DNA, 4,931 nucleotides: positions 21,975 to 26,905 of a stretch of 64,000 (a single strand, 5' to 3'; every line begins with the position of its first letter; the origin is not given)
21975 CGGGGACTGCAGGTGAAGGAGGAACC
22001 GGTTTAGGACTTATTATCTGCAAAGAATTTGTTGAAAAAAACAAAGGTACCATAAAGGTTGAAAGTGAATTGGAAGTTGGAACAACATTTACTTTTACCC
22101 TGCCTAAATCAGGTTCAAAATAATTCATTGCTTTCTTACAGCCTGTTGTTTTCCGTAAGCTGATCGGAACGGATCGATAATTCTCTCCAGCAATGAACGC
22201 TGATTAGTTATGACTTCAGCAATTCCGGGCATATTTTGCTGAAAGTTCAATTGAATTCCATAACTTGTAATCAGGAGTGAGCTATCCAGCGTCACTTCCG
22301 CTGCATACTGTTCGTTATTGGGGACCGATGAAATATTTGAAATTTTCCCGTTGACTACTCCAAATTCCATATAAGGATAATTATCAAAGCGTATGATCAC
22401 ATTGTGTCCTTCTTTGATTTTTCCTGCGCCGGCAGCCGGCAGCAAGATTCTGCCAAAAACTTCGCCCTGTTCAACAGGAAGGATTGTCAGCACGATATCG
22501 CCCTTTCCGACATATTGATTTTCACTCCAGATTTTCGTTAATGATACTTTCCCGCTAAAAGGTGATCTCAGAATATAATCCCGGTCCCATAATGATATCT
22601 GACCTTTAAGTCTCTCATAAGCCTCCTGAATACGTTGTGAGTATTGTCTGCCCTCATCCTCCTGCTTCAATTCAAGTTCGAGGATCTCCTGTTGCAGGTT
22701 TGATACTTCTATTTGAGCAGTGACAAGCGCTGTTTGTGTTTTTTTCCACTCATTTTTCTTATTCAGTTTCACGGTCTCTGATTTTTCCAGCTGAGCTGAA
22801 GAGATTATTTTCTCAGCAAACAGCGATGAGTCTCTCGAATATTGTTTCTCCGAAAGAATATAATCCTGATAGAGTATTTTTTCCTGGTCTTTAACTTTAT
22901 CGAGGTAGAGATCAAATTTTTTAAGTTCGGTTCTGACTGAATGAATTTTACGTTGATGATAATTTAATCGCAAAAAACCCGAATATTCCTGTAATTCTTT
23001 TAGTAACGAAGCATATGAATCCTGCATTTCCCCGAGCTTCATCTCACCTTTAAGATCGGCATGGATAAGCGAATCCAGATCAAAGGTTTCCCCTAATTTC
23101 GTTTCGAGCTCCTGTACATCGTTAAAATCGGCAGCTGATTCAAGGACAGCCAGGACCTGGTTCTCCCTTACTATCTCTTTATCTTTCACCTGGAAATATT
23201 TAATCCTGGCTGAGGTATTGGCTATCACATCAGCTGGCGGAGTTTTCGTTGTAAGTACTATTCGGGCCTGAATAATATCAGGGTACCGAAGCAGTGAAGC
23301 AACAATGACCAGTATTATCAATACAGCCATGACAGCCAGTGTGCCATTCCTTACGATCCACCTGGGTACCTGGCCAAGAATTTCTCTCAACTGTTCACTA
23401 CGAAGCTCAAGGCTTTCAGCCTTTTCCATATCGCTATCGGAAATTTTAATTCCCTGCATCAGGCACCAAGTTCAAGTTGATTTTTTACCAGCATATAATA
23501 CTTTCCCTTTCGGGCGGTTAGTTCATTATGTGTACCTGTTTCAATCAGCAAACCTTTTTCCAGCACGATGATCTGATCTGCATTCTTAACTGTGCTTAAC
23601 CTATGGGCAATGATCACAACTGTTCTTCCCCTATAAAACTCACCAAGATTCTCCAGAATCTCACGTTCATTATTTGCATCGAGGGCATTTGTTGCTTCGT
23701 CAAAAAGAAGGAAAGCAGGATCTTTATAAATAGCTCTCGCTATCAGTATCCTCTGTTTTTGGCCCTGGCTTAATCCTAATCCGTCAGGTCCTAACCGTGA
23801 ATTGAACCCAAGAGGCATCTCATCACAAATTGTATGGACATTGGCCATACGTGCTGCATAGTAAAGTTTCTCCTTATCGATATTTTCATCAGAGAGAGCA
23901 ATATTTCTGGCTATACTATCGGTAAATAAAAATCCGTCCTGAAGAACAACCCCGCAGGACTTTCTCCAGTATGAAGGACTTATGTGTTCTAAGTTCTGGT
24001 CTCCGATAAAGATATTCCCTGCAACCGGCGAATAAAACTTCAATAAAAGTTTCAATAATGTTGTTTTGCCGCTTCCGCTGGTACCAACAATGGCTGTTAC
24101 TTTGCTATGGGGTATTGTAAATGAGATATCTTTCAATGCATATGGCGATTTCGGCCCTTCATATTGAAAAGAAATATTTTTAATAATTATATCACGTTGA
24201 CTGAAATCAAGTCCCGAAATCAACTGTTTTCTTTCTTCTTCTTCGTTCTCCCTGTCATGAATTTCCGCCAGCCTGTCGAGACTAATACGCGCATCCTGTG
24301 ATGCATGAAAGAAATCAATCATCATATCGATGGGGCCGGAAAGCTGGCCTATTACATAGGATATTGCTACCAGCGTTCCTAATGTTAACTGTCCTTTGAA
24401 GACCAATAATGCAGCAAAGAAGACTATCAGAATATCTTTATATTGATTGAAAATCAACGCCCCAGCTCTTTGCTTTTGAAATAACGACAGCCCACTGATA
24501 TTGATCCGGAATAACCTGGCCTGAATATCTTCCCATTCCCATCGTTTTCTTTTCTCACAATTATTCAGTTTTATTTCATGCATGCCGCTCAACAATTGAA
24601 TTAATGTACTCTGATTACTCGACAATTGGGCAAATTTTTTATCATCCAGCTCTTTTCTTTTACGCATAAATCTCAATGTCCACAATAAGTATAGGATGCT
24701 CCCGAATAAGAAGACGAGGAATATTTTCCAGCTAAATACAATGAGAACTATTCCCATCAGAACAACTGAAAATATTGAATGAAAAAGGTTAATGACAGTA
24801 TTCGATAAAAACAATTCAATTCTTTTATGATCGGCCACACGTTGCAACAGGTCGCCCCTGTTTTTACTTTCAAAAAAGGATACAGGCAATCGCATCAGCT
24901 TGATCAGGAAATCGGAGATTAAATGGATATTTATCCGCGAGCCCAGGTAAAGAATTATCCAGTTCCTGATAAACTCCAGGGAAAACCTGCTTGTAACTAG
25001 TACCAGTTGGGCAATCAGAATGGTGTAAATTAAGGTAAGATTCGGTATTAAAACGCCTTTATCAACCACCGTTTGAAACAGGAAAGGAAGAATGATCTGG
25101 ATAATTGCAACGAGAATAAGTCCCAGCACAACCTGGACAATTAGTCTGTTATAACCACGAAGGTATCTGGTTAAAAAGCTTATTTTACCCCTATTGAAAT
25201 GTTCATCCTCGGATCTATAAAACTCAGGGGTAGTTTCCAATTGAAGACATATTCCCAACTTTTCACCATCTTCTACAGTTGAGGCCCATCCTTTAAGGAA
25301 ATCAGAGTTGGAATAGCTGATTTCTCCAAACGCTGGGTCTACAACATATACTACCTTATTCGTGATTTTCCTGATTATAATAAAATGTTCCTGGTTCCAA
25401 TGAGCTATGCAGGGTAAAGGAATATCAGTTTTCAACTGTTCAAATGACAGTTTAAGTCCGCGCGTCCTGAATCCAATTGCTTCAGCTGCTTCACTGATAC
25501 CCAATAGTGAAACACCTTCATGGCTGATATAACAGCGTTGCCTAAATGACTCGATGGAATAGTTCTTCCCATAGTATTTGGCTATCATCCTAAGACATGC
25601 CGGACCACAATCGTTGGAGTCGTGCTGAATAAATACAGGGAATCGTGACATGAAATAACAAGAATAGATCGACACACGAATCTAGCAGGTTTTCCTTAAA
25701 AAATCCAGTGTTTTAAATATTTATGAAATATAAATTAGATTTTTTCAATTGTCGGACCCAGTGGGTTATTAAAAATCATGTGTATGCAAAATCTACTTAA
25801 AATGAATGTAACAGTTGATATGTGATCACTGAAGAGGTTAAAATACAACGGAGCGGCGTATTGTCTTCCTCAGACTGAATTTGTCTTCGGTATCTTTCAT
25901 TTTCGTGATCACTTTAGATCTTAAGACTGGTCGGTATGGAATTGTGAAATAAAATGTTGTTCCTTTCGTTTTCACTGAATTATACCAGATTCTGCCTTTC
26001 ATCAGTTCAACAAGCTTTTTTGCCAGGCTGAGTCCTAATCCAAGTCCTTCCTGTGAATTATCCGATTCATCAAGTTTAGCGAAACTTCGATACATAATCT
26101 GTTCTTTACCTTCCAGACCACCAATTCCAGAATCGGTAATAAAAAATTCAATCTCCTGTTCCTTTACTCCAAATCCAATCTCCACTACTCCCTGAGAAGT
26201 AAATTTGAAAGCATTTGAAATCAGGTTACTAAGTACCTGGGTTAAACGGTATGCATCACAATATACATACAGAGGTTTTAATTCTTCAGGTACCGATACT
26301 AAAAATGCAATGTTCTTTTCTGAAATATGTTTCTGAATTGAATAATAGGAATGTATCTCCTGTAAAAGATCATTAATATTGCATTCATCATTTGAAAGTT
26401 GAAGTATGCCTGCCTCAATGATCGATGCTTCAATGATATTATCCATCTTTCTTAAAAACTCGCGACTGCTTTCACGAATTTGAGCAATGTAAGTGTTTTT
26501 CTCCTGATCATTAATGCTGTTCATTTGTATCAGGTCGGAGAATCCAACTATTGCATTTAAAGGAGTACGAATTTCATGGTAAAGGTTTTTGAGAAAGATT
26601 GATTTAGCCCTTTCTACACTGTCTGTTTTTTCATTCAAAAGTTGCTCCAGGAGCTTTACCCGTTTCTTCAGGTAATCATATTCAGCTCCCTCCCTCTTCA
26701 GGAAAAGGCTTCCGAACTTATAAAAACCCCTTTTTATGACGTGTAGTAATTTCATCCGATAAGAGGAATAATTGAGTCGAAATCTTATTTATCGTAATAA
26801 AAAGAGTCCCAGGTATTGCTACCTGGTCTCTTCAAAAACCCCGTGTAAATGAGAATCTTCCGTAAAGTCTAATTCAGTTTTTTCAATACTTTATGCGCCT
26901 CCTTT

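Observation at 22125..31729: Candidate undescribed peptide-signal / CHAT-protease / ECF-sigma module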

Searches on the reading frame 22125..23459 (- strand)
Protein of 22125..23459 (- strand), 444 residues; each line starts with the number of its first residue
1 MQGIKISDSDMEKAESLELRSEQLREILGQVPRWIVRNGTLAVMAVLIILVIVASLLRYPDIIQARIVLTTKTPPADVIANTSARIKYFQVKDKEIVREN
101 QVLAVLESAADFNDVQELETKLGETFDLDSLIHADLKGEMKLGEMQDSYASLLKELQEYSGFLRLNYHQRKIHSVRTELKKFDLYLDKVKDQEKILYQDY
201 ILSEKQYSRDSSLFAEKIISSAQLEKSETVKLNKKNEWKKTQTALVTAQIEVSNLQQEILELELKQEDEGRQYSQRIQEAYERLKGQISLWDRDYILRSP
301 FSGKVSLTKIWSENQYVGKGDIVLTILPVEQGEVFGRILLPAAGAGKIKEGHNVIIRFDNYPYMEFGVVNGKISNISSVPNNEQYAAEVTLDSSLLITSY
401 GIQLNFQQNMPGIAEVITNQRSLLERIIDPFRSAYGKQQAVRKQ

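Call 3: search_protein_families(library=pfam, proteins=[window:22125-23459:-], max_evalue=0.01)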
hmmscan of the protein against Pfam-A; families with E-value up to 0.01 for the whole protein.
window:22125-23459:- (444 aa): 1 family
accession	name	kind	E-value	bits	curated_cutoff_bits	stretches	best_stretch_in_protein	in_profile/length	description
PF13437.12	HlyD_3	-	4.6e-12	47.1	22.2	1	297-392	2-94/106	HlyD family secretion protein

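Call 4: search_protein_families(library=ncbifam, proteins=[window:22125-23459:-], max_evalue=0.01)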
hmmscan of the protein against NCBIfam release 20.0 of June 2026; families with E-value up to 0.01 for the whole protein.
window:22125-23459:- (444 aa): 6 families
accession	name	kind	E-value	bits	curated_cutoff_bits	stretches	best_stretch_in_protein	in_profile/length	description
TIGR01843.1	type_I_hlyD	subfamily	2.7e-25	89.2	208.65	1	36-433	4-413/422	HlyD family type I secretion periplasmic adaptor subunit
TIGR03794.1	NHLM_micro_HlyD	equivalog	2.6e-12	46.4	156.2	1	44-394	26-353/421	NHLP bacteriocin system secretion protein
TIGR00998.1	8a0101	subfamily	7.7e-10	38.2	390.8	1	72-377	39-282/334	EmrA/EmrK family multidrug efflux transporter periplasmic adaptor subunit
TIGR01730.1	RND_mfp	subfamily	4.5e-08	32.4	94.9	1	296-391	136-225/322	efflux RND transporter periplasmic adaptor subunit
TIGR00999.1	8a0102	subfamily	2e-05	23.9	319.3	0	189-360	25-155/271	CzcB/NccB family metal efflux transporter periplasmic adaptor subunit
NF002939.0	PRK03598.1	equivalog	0.0042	16.3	393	0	198-364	122-271/332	secretion protein HlyD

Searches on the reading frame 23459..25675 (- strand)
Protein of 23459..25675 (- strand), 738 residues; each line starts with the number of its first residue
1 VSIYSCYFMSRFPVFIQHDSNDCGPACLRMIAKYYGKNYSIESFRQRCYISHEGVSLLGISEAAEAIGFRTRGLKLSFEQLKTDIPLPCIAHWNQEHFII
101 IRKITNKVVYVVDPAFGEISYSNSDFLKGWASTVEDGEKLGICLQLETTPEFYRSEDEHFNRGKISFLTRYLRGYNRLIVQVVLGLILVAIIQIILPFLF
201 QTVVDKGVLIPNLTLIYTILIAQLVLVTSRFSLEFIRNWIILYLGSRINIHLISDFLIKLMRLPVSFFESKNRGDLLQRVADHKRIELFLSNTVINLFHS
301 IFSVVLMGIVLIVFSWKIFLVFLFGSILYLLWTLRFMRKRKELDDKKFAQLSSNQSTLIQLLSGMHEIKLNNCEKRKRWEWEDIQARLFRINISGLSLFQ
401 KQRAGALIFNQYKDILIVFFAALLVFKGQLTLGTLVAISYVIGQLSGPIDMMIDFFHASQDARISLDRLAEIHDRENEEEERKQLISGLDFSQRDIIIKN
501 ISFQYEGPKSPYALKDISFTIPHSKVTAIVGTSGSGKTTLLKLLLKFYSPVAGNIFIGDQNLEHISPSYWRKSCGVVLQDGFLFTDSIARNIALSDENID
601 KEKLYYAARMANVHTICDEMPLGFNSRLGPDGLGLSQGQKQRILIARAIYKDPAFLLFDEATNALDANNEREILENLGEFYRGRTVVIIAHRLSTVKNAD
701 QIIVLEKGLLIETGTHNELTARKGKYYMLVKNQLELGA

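Call 3: search_protein_families(library=pfam, proteins=[window:23459-25675:-], max_evalue=0.01)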
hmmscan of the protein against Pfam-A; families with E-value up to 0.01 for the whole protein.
window:23459-25675:- (738 aa): 11 families
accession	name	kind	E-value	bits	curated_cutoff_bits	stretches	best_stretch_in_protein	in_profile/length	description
PF03412.21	Peptidase_C39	-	6.8e-37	126.7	22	1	12-132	2-123/133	Peptidase C39 family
PF00005.33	ABC_tran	-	3.1e-29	102.8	25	1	514-663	1-137/137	ABC transporter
PF00664.28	ABC_membrane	-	3.7e-28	99.4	28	1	183-448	5-273/274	ABC transporter transmembrane region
PF02463.25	SMC_N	-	3.3e-08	33.7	40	1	635-705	137-211/220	RecF/RecN/SMC N terminal domain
PF13401.12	AAA_22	-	1e-05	26.3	27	1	525-682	6-109/130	AAA domain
PF13304.12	AAA_21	-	0.00015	22.3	27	0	526-545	1-22/304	AAA domain, putative AbiEii toxin, Type IV TA system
PF13529.12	Peptidase_C39_2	-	0.00019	22.5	24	1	12-114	3-142/143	Peptidase_C39 like family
PF20720.3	nSTAND3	-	0.002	18.3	27.2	0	523-587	16-79/155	Novel STAND NTPase 3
PF13175.12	AAA_15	-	0.0032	17.6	32.1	1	519-549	17-48/374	AAA ATPase domain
PF13555.12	AAA_29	-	0.004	17.3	27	0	519-541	17-39/61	P-loop containing region of AAA domain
PF25199.1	nSTAND_NTPase5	-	0.0047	17.2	34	0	524-542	41-59/145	Novel STAND NTPase 5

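Call 4: search_protein_families(library=ncbifam, proteins=[window:23459-25675:-], max_evalue=0.01)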
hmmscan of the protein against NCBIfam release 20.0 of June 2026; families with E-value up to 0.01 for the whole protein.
window:23459-25675:- (738 aa): 192 families (the best 25 are shown)
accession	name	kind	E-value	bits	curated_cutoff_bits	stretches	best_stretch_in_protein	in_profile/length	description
TIGR01846.1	type_I_sec_HlyB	subfamily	7.3e-133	444.3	725.55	1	26-734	3-693/694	type I secretion system permease/ATPase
TIGR03796.1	NHLM_micro_ABC1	equivalog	3.1e-132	442.2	853.3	1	12-731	2-710/710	NHLP family bacteriocin export ABC transporter peptidase/permease/ATPase subunit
TIGR01193.1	bacteriocin_ABC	subfamily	7.4e-119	398.3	523.85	1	17-731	1-707/708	peptide cleavage/export ABC transporter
TIGR03375.1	type_I_sec_LssB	subfamily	5.4e-103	345.6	693.1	1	26-720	5-689/696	type I secretion system permease/ATPase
TIGR02203.1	MsbA_lipidA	equivalog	1.7e-99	333.9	602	1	168-733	5-569/572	lipid A export permease/ATP-binding protein MsbA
TIGR03797.1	NHLM_micro_ABC2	equivalog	4.3e-99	332.9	709.4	1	152-734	112-686/686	NHLP bacteriocin export ABC transporter permease/ATPase subunit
TIGR02204.1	MsbA_rel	hypoth_equivalog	5.7e-89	299.3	780.4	1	164-733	5-575/576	ABC transporter, permease/ATP-binding protein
NF052233.1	CphA_assoc_ABC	equivalog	4.1e-85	286.7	880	1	168-734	175-744/766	cyanophycin metabolism-associated ABC transporter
NF008381.0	PRK11176.1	equivalog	3.3e-84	283.3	867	1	172-734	20-580/582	lipid A ABC transporter ATP-binding protein/permease MsbA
NF045513.1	HepA_fam_ABC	equivalog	5.3e-83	279.5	725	1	212-731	90-607/610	heterocyst formation ABC transporter subunit HepA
NF045998.1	cleave_ABC_plasm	equivalog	7.5e-83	278.9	500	1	17-701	2-669/673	Mbov_0121 family peptidase domain-containing ABC transporter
TIGR00958.1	3a01208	subfamily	2.3e-80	270.8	874.6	1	158-730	142-711/711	antigen peptide transporter 2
NF010178.0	PRK13657.1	equivalog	2.4e-79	267.3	733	1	170-733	12-570/588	glucan ABC transporter ATP-binding protein/ permease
TIGR01842.1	type_I_sec_PrtD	subfamily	3.1e-70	237.3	510.15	1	177-720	6-541/544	type I secretion system permease/ATPase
NF008055.0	PRK10789.1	equivalog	3e-68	230.7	845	1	170-734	9-573/590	SmdA family multidrug ABC transporter permease/ATP-binding protein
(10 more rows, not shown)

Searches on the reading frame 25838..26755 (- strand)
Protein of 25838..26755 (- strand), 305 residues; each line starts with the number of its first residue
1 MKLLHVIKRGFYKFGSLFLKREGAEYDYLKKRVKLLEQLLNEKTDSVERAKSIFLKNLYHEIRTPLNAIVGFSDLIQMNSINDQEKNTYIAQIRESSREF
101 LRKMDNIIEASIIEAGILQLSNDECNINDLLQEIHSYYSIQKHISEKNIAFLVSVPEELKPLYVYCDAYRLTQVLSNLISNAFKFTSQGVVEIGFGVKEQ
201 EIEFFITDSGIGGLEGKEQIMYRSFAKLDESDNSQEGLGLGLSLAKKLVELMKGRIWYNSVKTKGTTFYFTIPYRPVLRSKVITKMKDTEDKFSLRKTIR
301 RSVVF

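Call 3: search_protein_families(library=pfam, proteins=[window:25838-26755:-], max_evalue=0.01)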
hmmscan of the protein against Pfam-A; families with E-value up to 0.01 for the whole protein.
window:25838-26755:- (305 aa): 4 families
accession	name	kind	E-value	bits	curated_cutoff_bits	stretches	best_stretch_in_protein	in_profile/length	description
PF02518.31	HATPase_c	-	3e-22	79.6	26.4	1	167-275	2-110/111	Histidine kinase-, DNA gyrase B-, and HSP90-like ATPase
PF00512.31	HisKA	-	4.3e-11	43.1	26.9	1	50-116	1-66/66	His Kinase A (phospho-acceptor) domain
PF13581.12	HATPase_c_2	-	0.0025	18.3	27.4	1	175-252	40-112/127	Histidine kinase-like ATPase domain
PF02216.22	B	-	0.0033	17.8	27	1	72-95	12-35/53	B domain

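Call 4: search_protein_families(library=ncbifam, proteins=[window:25838-26755:-], max_evalue=0.01)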
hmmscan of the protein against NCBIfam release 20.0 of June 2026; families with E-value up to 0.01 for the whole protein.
window:25838-26755:- (305 aa): 78 families (the best 25 are shown)
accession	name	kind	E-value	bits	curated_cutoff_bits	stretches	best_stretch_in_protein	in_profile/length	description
TIGR02956.1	TMAO_torS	equivalog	1.5e-52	178.9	676.5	1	43-275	456-683/967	TMAO reductase system sensor histidine kinase/response regulator TorS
NF047874.1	MASE3_PAS_HK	subfamily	7.1e-45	153.9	560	1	30-289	378-640/655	MASE3 domain-containing sensor histidine kinase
NF011874.0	PRK15347.1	equivalog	6.7e-44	150.2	852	1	24-276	368-616/921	two component system sensor kinase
NF008318.0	PRK11107.1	equivalog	4.5e-42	144.1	890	1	45-275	287-519/920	two-component sensor histidine kinase BarA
NF041947.1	LuxQ_Vibrio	equivalog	7e-42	143.3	1200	1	42-288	463-710/843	quorum-sensing autoinducer 2 sensor kinase/phosphatase LuxQ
NF038297.2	hybrid_HK_HrmK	equivalog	2.3e-39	135.5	725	1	29-296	214-479/607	hybrid histidine kinase/response regulator HrmK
NF008302.0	PRK11091.1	equivalog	4.2e-39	134.3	838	1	42-286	274-517/779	aerobic respiration two-component sensor histidine kinase ArcB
NF046044.1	PnpS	equivalog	4.5e-38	131.3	400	1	45-273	164-390/390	two-component system histidine kinase PnpS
NF006800.0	PRK09303.1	equivalog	1.7e-36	126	342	1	49-273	149-376/383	histidine kinase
NF033092.0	HK_WalK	equivalog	5.1e-36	124.4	725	1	45-274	366-594/594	cell wall metabolism sensor histidine kinase WalK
NF008099.0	PRK10841.1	equivalog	3.1e-35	121.2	920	1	32-275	449-691/949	two-component system sensor histidine kinase RcsC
NF045901.1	HisKinLetSLeg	equivalog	5.3e-35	120.6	1650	1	39-272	281-516/906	two-component system sensor histidine kinase LetS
NF047465.1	hybrid_HK_LvrA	exception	7.2e-33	113.6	1200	1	29-292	181-440/819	hybrid histidine kinase/response regulator LvrA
NF041832.1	near_NosP_CTERM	subfamily_domain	8e-32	110.7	400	1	48-286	4-237/370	NahK/ErcS family hybrid sensor histidine kinase/response regulator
TIGR02966.1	phoR_proteo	equivalog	2e-30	105.9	334.2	1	44-271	107-332/333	phosphate regulon sensor histidine kinase PhoR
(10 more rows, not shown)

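Call 84: search_protein_families(library=padloc, proteins=[window:25838-26755:-], max_evalue=0.001)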
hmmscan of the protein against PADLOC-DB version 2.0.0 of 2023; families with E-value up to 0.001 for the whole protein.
window:25838-26755:- (305 aa): 0 families
